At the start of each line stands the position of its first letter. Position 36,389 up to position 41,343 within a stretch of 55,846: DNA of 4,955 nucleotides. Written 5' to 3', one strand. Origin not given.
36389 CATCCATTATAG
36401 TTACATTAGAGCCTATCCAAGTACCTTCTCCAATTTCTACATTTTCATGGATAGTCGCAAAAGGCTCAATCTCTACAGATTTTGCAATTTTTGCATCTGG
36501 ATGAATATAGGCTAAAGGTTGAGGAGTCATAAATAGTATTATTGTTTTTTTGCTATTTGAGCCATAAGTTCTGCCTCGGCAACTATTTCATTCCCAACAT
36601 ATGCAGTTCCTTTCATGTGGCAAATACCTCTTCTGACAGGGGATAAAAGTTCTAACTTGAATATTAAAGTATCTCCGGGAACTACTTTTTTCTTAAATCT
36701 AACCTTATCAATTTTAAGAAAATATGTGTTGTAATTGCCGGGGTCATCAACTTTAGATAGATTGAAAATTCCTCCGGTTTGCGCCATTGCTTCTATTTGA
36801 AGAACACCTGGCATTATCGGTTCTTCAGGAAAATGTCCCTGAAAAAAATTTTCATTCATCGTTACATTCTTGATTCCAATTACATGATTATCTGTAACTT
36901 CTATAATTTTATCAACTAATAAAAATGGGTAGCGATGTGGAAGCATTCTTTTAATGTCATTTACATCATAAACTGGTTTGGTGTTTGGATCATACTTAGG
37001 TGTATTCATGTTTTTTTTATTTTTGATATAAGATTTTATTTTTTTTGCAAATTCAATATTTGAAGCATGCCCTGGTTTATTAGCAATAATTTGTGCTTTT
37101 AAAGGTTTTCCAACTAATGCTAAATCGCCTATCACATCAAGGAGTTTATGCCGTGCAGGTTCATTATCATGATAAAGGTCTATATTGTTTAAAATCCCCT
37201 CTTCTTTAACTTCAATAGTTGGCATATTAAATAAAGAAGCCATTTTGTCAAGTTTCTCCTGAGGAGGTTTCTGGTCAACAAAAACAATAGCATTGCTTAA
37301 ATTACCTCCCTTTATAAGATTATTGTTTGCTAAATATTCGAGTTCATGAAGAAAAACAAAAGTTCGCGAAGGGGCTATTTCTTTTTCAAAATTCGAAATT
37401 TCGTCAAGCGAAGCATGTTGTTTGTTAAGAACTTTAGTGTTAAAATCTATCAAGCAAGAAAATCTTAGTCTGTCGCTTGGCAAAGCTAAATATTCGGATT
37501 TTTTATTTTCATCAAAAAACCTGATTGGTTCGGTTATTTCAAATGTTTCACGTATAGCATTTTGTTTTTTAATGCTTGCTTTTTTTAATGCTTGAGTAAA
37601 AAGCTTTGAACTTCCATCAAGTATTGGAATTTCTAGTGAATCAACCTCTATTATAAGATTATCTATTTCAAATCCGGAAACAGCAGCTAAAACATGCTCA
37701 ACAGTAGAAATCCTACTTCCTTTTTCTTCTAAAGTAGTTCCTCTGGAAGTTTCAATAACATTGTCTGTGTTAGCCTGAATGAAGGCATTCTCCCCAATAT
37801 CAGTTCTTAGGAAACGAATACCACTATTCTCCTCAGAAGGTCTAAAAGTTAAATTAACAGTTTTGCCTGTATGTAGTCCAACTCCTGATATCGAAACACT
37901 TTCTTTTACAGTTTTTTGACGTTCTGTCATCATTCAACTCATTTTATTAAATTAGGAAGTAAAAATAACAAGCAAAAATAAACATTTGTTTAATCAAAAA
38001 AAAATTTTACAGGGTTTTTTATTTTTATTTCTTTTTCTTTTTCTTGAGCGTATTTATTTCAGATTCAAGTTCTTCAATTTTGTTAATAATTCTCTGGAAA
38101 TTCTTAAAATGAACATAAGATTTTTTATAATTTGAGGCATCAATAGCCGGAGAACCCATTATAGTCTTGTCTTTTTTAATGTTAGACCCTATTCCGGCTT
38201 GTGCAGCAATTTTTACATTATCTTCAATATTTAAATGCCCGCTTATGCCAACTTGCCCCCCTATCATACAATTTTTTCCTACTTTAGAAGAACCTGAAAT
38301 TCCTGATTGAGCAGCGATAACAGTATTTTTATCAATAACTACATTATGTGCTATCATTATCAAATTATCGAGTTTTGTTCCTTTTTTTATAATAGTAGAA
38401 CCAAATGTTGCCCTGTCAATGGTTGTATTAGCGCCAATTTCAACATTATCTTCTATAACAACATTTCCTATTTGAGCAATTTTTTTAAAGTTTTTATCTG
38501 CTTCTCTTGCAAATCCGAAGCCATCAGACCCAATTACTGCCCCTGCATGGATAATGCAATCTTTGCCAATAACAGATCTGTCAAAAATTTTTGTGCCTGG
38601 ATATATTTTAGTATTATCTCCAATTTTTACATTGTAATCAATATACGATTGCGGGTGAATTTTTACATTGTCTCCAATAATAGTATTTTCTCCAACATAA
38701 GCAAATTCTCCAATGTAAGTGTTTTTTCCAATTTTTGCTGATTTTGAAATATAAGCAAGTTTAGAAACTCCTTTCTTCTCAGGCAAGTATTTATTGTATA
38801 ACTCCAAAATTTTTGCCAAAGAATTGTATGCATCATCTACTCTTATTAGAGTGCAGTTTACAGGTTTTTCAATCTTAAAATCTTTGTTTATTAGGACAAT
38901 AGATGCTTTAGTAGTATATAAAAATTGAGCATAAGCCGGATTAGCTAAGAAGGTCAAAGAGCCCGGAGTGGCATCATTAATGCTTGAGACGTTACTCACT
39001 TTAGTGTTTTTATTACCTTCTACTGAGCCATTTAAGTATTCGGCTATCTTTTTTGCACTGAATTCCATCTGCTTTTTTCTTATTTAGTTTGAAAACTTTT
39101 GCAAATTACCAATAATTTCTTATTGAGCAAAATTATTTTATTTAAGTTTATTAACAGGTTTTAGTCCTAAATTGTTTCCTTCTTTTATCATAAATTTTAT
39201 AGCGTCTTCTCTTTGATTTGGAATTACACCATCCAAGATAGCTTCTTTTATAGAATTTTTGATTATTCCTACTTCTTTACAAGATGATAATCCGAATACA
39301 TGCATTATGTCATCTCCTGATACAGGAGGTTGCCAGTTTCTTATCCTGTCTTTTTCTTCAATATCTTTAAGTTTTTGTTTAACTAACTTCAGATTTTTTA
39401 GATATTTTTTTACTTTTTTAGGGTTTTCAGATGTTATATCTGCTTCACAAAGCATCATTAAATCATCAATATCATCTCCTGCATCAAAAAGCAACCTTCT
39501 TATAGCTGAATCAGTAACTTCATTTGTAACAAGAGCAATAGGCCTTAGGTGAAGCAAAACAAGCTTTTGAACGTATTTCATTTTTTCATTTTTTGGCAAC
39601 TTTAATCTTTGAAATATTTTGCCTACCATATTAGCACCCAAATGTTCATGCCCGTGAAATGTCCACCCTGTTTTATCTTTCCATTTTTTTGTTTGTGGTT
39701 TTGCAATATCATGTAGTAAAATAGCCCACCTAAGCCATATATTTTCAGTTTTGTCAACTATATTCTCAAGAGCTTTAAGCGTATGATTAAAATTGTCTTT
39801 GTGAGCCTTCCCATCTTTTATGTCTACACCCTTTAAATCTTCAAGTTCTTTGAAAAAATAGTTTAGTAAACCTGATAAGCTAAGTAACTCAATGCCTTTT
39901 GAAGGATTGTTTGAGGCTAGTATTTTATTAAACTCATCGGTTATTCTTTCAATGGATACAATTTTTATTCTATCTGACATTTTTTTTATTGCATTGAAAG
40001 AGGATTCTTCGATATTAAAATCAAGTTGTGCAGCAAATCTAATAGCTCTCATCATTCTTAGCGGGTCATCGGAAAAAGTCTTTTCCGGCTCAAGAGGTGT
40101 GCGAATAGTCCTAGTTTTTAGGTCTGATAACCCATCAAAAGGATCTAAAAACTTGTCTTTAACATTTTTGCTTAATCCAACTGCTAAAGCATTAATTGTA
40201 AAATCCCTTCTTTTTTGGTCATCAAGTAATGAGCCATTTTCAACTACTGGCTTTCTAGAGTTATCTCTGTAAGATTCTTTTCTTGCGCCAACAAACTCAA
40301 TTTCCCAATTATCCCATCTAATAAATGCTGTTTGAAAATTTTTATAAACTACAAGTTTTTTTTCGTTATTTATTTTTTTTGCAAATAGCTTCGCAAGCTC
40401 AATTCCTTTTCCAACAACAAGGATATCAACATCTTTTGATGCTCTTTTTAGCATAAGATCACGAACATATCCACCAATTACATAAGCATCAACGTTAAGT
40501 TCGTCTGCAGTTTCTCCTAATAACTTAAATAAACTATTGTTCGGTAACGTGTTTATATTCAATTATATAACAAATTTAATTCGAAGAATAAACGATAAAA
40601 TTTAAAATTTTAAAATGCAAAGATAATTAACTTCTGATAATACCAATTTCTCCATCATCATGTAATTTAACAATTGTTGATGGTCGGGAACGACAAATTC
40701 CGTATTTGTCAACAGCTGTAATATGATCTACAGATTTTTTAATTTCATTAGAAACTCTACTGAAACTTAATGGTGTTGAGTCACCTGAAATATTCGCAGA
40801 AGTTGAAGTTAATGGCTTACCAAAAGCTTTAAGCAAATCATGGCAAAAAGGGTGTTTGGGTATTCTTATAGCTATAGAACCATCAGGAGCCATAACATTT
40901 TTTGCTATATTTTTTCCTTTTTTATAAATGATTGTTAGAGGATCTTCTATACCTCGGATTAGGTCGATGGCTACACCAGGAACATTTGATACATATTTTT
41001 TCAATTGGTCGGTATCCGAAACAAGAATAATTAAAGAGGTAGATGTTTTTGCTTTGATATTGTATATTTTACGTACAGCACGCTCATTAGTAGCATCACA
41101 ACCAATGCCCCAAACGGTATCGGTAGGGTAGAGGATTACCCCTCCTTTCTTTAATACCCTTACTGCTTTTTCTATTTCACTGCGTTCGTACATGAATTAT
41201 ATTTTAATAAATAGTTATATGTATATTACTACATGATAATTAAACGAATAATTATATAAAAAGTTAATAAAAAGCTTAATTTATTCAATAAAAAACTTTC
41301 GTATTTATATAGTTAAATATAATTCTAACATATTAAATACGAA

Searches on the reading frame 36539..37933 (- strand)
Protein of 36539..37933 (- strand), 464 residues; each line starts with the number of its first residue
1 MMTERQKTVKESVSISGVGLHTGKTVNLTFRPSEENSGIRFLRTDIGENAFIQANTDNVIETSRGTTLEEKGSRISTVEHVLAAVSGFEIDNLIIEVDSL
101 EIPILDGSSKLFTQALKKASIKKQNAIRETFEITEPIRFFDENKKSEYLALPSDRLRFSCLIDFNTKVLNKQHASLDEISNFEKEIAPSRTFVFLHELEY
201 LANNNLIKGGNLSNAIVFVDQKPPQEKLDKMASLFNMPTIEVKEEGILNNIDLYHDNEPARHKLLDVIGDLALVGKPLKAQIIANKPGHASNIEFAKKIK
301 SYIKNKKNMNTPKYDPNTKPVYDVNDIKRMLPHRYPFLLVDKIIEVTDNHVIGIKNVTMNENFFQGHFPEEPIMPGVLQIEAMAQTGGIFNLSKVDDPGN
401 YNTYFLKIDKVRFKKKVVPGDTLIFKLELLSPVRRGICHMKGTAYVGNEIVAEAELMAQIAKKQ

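Call 10: search_protein_families(library=pfam, proteins=[window:36539-37933:-], max_evalue=0.01)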
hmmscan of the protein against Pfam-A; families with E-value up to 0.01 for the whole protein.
window:36539-37933:- (464 aa): 3 families
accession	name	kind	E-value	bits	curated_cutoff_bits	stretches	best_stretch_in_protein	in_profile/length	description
PF03331.19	LpxC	-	1.1e-87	294.4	27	2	6-223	1-214/268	UDP-3-O-acyl N-acetylglycosamine deacetylase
PF07977.19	FabA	-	5.8e-32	110.6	23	1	331-455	1-138/138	FabA-like domain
PF22818.2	ApeI-like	-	0.0021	18.8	28.5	1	349-427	14-84/119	ApeI dehydratase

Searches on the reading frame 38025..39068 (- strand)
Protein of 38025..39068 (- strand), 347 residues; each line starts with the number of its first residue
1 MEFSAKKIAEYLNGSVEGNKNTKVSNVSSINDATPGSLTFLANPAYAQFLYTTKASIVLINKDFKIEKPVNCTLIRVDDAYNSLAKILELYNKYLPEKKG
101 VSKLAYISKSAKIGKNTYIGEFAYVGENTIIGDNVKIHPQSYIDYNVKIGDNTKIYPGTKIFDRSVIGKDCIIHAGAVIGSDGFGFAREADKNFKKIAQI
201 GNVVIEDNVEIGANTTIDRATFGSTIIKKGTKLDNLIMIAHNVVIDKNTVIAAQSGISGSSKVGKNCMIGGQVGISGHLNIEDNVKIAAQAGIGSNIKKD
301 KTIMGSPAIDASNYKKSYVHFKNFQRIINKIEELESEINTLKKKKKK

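Call 10: search_protein_families(library=pfam, proteins=[window:38025-39068:-], max_evalue=0.01)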
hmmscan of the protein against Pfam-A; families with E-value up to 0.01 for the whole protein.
window:38025-39068:- (347 aa): 8 families
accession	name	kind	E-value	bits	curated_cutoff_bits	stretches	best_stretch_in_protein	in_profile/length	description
PF00132.30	Hexapep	-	5.7e-35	118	27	5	111-143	2-34/36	Bacterial transferase hexapeptide (six repeats)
PF04613.19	LpxD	-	4e-23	81.5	30.8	1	22-90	2-70/70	UDP-3-O-[3-hydroxymyristoyl] glucosamine N-acyltransferase, LpxD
PF25084.1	LbH_EIF2B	-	1.9e-18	66.9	54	3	101-181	18-95/105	EIF2B subunit epsilon LbH domain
PF14602.12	Hexapep_2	-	8.3e-08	32.3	27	0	263-289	4-28/34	Hexapeptide repeat of succinyl-transferase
PF24894.1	Hexapep_GlmU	-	2.7e-07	31.1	23.3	1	127-182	33-86/104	GlmU-like, C-terminal hexapeptide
PF25087.1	GMPPB_C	-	5.7e-06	26.4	39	0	257-288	7-38/110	GMPPB C-terminal domain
PF25247.1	LbH_GLGC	-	3.9e-05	24.1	27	0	164-252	37-131/135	GLGC left-handed parallel beta-helix domain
PF21711.3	DCTN5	-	0.00011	22.4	40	0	229-288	78-135/182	Dynactin subunit 5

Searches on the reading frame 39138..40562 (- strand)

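Call 10: search_protein_families(library=pfam, proteins=[window:39138-40562:-], max_evalue=0.01)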
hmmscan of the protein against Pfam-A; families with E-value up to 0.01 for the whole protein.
window:39138-40562:- (474 aa): 5 families
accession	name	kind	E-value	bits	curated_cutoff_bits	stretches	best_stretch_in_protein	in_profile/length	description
PF01743.26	PolyA_pol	-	2.8e-27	96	23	1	26-154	1-126/126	Poly A polymerase head domain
PF12627.12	PolyA_pol_RNAbd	-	1.1e-20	73.5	22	1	181-242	1-62/64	Probable RNA and SrmB- binding site of polymerase A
PF01966.28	HD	-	1.1e-10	42.2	22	1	258-343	2-90/116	HD domain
PF13735.12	tRNA_NucTran2_2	-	0.00042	20.8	27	1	383-453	74-144/149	tRNA nucleotidyltransferase domain 2 putative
PF01909.29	NTP_transf_2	-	0.0026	18.6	21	1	21-72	11-66/93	Nucleotidyltransferase domain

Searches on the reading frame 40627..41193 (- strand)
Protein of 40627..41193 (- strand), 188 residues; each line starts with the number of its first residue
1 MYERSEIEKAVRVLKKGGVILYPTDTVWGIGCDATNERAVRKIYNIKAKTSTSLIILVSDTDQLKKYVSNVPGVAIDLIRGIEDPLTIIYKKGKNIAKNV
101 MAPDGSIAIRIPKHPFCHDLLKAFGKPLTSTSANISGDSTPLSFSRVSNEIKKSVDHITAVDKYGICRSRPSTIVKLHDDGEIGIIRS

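Call 10: search_protein_families(library=pfam, proteins=[window:40627-41193:-], max_evalue=0.01)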
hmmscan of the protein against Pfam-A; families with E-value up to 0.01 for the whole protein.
window:40627-41193:- (188 aa): 1 family
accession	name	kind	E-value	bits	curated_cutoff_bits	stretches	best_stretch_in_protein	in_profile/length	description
PF01300.24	Sua5_yciO_yrdC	-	2.2e-47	161.3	25.1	1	13-187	2-176/178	Telomere recombination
